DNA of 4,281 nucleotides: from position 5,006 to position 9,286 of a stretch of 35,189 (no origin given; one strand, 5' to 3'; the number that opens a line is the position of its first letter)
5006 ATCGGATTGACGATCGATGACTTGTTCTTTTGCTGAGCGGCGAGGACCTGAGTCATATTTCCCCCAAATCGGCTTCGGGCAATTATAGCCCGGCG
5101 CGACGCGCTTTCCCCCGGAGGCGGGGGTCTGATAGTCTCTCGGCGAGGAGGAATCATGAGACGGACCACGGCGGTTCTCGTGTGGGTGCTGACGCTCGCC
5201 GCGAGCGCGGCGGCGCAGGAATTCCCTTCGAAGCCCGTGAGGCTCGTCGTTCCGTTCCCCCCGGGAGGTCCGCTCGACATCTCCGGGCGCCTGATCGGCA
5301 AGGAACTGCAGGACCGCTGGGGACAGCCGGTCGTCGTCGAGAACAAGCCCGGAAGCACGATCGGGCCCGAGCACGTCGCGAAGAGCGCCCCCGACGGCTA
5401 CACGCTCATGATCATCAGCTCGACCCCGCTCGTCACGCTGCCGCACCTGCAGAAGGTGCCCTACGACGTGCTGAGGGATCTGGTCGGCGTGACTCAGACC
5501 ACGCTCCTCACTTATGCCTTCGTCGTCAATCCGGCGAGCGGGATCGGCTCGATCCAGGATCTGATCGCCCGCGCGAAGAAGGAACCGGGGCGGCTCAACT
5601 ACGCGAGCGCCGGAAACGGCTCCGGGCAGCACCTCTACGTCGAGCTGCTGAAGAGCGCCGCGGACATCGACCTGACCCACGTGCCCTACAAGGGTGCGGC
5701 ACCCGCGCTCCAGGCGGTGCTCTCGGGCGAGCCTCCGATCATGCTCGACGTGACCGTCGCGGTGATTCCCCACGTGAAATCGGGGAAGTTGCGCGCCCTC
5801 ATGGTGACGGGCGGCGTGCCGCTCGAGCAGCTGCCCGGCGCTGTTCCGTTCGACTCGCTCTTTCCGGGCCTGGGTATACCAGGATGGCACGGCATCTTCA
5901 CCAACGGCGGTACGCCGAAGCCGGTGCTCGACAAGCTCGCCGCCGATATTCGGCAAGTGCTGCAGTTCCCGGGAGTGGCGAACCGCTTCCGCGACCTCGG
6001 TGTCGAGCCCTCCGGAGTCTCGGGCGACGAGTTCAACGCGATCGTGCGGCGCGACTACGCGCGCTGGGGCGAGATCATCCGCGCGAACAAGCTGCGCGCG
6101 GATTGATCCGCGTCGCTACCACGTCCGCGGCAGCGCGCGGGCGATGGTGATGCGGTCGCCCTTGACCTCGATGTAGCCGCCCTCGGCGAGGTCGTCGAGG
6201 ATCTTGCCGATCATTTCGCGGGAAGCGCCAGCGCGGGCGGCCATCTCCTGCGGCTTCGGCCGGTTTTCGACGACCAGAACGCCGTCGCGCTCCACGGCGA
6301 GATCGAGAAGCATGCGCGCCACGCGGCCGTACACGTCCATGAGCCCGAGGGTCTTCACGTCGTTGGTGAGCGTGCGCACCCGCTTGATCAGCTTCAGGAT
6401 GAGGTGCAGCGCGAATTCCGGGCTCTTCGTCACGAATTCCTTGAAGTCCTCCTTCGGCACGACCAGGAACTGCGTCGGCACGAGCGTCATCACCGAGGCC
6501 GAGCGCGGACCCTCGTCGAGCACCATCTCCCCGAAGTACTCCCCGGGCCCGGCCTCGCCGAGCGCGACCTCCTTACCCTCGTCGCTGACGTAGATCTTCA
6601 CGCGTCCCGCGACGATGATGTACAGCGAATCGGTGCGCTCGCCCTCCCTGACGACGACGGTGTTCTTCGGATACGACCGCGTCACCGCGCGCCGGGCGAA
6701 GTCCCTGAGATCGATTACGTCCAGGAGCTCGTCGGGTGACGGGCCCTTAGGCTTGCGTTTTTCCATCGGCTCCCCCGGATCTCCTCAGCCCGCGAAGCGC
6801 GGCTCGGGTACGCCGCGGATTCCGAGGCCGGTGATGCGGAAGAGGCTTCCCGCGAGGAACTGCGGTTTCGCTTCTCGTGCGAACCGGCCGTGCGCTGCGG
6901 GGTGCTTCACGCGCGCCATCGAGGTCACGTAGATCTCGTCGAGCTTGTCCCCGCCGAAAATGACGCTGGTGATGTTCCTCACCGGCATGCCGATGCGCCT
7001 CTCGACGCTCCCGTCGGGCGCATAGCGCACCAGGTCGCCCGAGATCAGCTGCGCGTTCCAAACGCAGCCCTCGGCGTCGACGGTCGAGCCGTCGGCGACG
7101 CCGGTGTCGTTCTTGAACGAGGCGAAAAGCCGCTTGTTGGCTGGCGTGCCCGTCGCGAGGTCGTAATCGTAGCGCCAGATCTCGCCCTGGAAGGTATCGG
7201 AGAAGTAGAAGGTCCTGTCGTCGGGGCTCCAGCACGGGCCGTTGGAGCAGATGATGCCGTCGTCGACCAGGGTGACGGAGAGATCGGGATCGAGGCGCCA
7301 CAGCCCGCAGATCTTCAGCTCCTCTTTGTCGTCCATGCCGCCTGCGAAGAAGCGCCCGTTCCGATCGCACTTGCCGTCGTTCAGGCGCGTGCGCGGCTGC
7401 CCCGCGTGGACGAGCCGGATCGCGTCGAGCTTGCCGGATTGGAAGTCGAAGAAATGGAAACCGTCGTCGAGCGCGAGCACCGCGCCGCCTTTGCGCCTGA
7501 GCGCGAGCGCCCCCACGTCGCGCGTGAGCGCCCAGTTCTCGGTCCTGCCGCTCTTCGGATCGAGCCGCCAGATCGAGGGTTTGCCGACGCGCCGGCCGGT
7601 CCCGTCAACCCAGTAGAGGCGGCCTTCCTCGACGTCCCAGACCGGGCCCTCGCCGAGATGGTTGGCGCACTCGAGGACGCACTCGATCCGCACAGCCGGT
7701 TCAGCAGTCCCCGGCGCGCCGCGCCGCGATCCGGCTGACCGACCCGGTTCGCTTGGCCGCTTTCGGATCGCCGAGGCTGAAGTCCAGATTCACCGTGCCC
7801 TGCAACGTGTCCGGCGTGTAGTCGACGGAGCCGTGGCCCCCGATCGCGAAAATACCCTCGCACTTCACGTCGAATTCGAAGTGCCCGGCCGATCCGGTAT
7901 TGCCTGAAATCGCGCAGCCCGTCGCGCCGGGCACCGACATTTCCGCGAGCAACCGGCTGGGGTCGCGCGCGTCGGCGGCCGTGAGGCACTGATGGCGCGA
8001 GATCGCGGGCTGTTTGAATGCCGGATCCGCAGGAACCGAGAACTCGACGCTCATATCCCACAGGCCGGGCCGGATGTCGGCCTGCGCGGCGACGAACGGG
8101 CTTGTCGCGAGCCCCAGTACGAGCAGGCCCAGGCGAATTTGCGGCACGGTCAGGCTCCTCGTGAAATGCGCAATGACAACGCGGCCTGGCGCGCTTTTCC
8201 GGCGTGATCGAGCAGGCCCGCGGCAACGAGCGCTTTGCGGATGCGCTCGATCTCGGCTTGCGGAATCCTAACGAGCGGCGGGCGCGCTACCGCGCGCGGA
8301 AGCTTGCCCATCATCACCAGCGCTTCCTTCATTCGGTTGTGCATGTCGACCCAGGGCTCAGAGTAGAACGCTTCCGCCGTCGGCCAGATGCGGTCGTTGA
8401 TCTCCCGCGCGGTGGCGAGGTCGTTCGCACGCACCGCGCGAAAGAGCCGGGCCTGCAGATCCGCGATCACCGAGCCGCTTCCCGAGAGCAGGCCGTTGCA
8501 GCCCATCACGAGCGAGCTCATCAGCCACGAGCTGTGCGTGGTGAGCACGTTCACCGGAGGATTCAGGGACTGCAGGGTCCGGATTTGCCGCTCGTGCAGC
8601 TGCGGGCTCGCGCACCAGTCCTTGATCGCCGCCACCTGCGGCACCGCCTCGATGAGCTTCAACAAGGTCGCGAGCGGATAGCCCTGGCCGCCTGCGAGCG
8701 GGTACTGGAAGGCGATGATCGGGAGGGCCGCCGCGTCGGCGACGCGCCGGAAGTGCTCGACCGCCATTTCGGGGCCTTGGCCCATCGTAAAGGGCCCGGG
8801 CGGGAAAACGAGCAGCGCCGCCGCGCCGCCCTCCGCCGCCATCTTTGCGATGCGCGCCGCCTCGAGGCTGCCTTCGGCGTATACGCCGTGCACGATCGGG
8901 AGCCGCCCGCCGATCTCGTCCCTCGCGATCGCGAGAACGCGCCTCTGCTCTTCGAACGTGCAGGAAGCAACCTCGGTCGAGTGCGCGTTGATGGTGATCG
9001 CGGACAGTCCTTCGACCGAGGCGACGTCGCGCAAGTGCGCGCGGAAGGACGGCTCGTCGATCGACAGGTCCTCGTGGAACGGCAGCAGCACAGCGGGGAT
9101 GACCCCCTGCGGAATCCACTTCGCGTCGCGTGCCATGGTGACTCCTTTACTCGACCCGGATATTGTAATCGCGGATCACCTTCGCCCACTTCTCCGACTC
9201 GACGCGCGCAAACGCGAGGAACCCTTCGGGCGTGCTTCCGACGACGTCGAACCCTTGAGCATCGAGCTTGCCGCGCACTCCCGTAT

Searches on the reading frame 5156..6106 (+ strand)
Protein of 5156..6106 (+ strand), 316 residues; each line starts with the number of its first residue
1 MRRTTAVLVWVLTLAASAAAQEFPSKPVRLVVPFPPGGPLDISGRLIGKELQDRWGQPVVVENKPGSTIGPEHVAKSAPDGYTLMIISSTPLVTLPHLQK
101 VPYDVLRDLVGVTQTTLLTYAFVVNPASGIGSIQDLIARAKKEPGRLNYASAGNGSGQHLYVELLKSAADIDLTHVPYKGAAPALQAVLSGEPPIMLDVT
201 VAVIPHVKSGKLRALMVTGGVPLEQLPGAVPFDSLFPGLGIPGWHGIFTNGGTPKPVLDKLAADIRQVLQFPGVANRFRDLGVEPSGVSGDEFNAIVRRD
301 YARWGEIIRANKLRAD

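Call 51: search_protein_families(library=pfam, proteins=[window:5156-6106:+], max_evalue=0.0001)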
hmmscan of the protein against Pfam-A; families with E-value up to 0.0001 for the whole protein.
window:5156-6106:+ (316 aa): 1 family
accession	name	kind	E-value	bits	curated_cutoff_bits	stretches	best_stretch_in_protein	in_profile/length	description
PF03401.19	TctC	-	2.1e-58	198.5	27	1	45-311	3-272/274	Tripartite tricarboxylate transporter family receptor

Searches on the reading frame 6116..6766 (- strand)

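Call 51: search_protein_families(library=pfam, proteins=[window:6116-6766:-], max_evalue=0.0001)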
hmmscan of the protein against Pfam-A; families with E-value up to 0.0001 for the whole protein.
window:6116-6766:- (216 aa): 2 families
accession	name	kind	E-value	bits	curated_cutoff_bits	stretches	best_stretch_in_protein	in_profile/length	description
PF00027.35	cNMP_binding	-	1.9e-24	85.9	27.5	1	30-113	2-87/89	Cyclic nucleotide-binding domain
PF13545.12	HTH_Crp_2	-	5.7e-10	39.5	27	1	147-209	1-62/70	Crp-like helix-turn-helix domain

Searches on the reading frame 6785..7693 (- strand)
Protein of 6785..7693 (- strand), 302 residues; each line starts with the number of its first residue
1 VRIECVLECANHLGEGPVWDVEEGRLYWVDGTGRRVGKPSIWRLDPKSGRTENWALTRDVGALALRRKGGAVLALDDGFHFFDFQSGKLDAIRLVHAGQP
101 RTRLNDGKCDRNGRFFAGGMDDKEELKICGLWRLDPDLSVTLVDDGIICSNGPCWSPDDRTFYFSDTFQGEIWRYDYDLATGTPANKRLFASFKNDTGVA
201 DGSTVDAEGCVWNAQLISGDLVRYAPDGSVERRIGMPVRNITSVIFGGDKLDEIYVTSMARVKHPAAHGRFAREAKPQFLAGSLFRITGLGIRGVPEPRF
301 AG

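Call 51: search_protein_families(library=pfam, proteins=[window:6785-7693:-], max_evalue=0.0001)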
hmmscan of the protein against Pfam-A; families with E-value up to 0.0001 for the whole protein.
window:6785-7693:- (302 aa): 1 family
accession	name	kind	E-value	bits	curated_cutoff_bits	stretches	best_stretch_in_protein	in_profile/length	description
PF08450.18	SGL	-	1.4e-79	267.6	26.3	1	13-259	1-245/246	SMP-30/Gluconolactonase/LRE-like region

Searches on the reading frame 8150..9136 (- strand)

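Call 51: search_protein_families(library=pfam, proteins=[window:8150-9136:-], max_evalue=0.0001)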
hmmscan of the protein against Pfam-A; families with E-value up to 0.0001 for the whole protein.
window:8150-9136:- (328 aa): 1 family
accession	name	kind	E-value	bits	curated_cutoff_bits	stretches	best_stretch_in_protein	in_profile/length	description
PF00701.28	DHDPS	-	7.1e-30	104.2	22.1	1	10-304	3-287/289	Dihydrodipicolinate synthetase family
